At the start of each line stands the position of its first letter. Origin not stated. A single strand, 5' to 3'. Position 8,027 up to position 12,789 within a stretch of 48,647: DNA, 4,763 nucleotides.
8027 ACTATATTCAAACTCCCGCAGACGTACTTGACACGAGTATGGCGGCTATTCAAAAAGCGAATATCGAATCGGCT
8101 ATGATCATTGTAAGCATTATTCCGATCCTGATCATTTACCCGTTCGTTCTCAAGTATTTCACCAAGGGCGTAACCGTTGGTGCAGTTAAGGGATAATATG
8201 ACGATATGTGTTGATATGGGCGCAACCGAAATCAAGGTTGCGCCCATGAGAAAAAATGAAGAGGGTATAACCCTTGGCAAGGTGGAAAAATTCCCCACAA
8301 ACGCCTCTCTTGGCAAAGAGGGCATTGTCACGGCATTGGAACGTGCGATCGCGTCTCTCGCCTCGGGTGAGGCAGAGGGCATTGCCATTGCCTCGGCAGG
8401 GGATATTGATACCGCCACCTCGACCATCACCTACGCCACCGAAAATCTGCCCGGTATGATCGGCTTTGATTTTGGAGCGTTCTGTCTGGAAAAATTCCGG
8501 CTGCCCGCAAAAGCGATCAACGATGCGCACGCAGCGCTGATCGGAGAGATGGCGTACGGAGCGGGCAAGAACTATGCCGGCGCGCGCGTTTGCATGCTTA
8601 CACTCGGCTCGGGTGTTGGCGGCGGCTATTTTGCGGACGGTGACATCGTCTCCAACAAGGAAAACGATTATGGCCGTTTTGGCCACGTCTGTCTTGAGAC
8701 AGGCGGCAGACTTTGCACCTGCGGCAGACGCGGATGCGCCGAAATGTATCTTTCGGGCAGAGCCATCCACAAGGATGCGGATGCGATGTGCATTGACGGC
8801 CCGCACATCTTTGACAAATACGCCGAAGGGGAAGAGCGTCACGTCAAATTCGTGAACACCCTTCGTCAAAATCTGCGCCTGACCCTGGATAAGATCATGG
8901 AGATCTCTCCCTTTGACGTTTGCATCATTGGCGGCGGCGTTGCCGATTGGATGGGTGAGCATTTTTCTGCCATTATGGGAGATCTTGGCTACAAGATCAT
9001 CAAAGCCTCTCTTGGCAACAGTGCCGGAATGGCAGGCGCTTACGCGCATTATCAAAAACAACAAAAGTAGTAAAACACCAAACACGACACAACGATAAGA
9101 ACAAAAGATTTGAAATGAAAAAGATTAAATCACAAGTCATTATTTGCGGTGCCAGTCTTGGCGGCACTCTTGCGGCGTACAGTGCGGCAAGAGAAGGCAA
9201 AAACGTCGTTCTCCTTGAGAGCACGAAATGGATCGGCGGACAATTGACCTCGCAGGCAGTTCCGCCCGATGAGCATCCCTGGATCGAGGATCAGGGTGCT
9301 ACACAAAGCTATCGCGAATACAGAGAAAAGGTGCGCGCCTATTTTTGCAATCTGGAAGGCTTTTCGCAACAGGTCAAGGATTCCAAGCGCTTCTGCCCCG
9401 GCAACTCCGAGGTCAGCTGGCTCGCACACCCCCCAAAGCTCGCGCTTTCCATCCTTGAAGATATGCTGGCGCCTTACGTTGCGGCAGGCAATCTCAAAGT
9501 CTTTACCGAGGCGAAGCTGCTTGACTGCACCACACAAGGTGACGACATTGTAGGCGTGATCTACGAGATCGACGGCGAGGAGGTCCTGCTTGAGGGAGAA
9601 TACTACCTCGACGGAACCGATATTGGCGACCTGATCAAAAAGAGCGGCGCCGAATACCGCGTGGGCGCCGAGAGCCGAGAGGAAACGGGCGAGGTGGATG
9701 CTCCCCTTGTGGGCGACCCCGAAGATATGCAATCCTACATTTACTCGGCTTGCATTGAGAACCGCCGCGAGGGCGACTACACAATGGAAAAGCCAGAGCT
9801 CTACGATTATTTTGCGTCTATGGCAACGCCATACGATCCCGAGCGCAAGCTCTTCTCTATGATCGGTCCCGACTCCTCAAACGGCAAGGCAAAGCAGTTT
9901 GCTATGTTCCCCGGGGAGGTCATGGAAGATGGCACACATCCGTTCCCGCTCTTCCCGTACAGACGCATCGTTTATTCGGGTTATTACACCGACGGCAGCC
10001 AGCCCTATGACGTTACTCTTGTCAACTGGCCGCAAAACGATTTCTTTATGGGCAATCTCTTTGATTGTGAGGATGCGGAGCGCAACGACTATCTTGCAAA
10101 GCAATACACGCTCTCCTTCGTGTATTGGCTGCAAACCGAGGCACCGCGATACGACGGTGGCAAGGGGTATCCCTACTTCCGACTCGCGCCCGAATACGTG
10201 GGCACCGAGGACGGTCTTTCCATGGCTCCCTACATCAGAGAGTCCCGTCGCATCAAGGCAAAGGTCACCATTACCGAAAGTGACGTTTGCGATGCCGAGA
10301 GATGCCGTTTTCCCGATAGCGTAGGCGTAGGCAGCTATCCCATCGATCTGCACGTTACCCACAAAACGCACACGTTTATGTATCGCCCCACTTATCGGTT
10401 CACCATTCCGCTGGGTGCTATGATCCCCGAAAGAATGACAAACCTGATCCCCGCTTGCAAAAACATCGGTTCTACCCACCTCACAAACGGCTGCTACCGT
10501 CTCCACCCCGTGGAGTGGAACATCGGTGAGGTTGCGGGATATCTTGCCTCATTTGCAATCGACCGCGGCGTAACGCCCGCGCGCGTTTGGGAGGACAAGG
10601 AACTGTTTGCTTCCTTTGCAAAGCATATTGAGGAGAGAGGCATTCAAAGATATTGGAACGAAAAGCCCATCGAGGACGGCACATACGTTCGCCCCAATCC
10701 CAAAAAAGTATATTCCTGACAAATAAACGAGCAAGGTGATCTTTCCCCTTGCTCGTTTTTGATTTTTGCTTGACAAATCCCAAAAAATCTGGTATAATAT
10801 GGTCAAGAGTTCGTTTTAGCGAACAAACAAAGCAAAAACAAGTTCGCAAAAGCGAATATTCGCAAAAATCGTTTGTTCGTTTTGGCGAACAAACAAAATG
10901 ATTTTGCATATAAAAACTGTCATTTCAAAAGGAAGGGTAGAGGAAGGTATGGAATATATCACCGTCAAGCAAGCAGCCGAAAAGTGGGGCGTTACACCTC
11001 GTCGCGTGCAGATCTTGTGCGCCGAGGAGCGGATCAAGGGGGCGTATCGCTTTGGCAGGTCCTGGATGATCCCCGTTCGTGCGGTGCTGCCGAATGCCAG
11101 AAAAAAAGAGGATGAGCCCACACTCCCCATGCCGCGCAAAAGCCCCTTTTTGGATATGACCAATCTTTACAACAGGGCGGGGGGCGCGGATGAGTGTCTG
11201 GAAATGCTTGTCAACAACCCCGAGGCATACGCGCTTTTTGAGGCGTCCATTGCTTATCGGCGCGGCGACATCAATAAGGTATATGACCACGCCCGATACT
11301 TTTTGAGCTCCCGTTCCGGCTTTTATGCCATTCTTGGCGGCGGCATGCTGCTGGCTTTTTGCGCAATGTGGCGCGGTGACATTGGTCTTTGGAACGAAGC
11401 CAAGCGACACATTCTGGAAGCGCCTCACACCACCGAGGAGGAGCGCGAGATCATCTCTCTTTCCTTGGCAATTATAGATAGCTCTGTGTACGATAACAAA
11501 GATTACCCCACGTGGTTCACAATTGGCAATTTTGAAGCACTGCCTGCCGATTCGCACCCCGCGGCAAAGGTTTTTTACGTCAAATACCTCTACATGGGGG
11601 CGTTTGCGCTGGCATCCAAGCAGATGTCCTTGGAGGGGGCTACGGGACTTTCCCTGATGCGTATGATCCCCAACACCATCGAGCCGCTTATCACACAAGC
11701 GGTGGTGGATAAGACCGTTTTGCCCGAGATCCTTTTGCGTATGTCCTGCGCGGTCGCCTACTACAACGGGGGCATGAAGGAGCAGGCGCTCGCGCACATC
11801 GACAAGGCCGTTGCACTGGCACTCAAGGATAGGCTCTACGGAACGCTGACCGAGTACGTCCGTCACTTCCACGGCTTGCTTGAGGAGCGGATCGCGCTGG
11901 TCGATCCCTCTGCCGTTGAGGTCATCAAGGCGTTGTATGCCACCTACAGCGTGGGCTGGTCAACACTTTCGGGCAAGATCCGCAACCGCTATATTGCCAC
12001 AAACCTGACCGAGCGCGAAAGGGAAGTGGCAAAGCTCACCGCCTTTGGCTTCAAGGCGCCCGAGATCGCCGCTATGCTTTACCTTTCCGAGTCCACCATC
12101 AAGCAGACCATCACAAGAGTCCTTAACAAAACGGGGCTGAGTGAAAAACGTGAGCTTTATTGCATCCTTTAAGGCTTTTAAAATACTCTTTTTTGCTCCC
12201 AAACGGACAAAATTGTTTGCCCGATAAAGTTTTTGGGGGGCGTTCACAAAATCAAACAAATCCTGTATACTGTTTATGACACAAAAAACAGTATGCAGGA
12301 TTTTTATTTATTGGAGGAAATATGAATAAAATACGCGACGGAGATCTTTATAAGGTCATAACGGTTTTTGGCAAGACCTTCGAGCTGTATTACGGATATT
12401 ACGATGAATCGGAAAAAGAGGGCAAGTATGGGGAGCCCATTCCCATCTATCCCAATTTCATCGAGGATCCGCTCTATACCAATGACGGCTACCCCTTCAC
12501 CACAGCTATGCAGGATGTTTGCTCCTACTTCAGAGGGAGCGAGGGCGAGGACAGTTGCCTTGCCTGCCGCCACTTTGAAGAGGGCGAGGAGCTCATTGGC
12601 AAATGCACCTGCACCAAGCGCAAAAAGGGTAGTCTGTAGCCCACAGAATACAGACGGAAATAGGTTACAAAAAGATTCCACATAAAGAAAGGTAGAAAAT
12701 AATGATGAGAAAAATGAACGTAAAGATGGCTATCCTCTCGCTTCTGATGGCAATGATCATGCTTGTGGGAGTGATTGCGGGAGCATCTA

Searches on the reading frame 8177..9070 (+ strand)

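Call 25: search_protein_families(library=pfam, proteins=[window:8177-9070:+], max_evalue=0.001)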
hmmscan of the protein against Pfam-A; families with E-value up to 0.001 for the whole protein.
window:8177-9070:+ (297 aa): 1 family
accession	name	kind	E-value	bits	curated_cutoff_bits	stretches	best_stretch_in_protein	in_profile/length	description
PF00480.26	ROK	-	5.1e-34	118.6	22.9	1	9-292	1-291/294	ROK family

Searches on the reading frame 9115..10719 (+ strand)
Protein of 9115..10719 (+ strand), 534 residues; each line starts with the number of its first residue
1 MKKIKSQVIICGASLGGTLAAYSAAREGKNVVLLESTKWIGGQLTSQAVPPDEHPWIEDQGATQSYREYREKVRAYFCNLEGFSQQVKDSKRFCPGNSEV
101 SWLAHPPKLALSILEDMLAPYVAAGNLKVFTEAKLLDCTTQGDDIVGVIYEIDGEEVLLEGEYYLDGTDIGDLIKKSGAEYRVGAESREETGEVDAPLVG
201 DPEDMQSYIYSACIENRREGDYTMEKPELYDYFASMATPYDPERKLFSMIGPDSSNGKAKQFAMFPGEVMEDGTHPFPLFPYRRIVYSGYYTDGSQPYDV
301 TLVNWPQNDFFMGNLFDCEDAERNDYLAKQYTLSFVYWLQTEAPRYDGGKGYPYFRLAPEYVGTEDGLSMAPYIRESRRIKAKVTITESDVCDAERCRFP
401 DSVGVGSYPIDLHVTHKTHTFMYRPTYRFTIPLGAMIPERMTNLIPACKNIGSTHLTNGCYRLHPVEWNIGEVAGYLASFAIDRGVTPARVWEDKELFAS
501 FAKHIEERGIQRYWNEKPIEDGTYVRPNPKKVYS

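Call 25: search_protein_families(library=pfam, proteins=[window:9115-10719:+], max_evalue=0.001)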
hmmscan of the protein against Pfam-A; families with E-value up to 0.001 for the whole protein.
window:9115-10719:+ (534 aa): 2 families
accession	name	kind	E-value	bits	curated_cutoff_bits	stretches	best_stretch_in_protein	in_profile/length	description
PF12831.13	FAD_oxidored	-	3.5e-93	313.6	27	1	7-491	1-407/416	FAD dependent oxidoreductase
PF13450.12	NAD_binding_8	-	7.4e-06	26.6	21.9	1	10-74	1-62/68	NAD(P)-binding Rossmann-like domain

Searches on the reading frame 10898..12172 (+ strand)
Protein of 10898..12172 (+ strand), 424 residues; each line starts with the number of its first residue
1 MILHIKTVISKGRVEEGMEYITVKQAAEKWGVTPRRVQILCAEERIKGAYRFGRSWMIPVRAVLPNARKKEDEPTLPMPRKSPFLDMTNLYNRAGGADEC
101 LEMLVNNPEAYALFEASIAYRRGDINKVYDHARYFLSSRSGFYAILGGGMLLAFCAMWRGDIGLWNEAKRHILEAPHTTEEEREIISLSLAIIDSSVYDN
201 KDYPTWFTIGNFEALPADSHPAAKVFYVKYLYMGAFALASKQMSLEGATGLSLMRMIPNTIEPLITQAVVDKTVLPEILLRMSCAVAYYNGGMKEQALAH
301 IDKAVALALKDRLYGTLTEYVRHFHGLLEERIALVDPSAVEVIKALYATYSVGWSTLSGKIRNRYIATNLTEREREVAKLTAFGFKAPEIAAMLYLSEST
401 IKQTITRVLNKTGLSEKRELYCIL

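Call 25: search_protein_families(library=pfam, proteins=[window:10898-12172:+], max_evalue=0.001)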
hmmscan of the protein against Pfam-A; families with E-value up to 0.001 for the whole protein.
window:10898-12172:+ (424 aa): 5 families
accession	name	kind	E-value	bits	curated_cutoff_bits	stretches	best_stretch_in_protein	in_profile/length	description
PF00196.25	GerE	-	1.5e-09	37.7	23.5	1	369-423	2-56/57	Bacterial regulatory proteins, luxR family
PF12728.13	HTH_17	-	1.5e-06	28.8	27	1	20-63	1-43/51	Helix-turn-helix domain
PF13384.12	HTH_23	-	1.3e-05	25.3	24.6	0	376-414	9-46/50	Homeodomain-like domain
PF08281.18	Sigma70_r4_2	-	3.1e-05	24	25.7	1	370-409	11-51/54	Sigma-70, region 4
PF04545.22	Sigma70_r4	-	0.0007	19.5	24.1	0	370-411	5-47/50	Sigma-70, region 4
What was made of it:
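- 10898..12172 (+): LuxR/GerE-type regulator with an N-terminal HTH_17 domain (424 aa); first gene of the conserved cassette. Pfam GerE 1.5e-9 and HTH_17 1.5e-6 (call 25).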

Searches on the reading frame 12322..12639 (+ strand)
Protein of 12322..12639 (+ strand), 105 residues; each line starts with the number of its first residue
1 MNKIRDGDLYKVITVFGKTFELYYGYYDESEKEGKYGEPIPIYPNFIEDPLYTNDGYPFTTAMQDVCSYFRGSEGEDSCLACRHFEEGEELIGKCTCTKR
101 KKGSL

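Call 81: search_protein_families(library=pfam, proteins=[window:12322-12639:+], max_evalue=0.01)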
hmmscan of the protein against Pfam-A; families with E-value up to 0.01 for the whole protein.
window:12322-12639:+ (105 aa): 0 families
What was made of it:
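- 12322..12639 (+): Small Cys-rich protein (105 aa) with no signal peptide; second gene of the cassette. No Pfam family (call 81).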
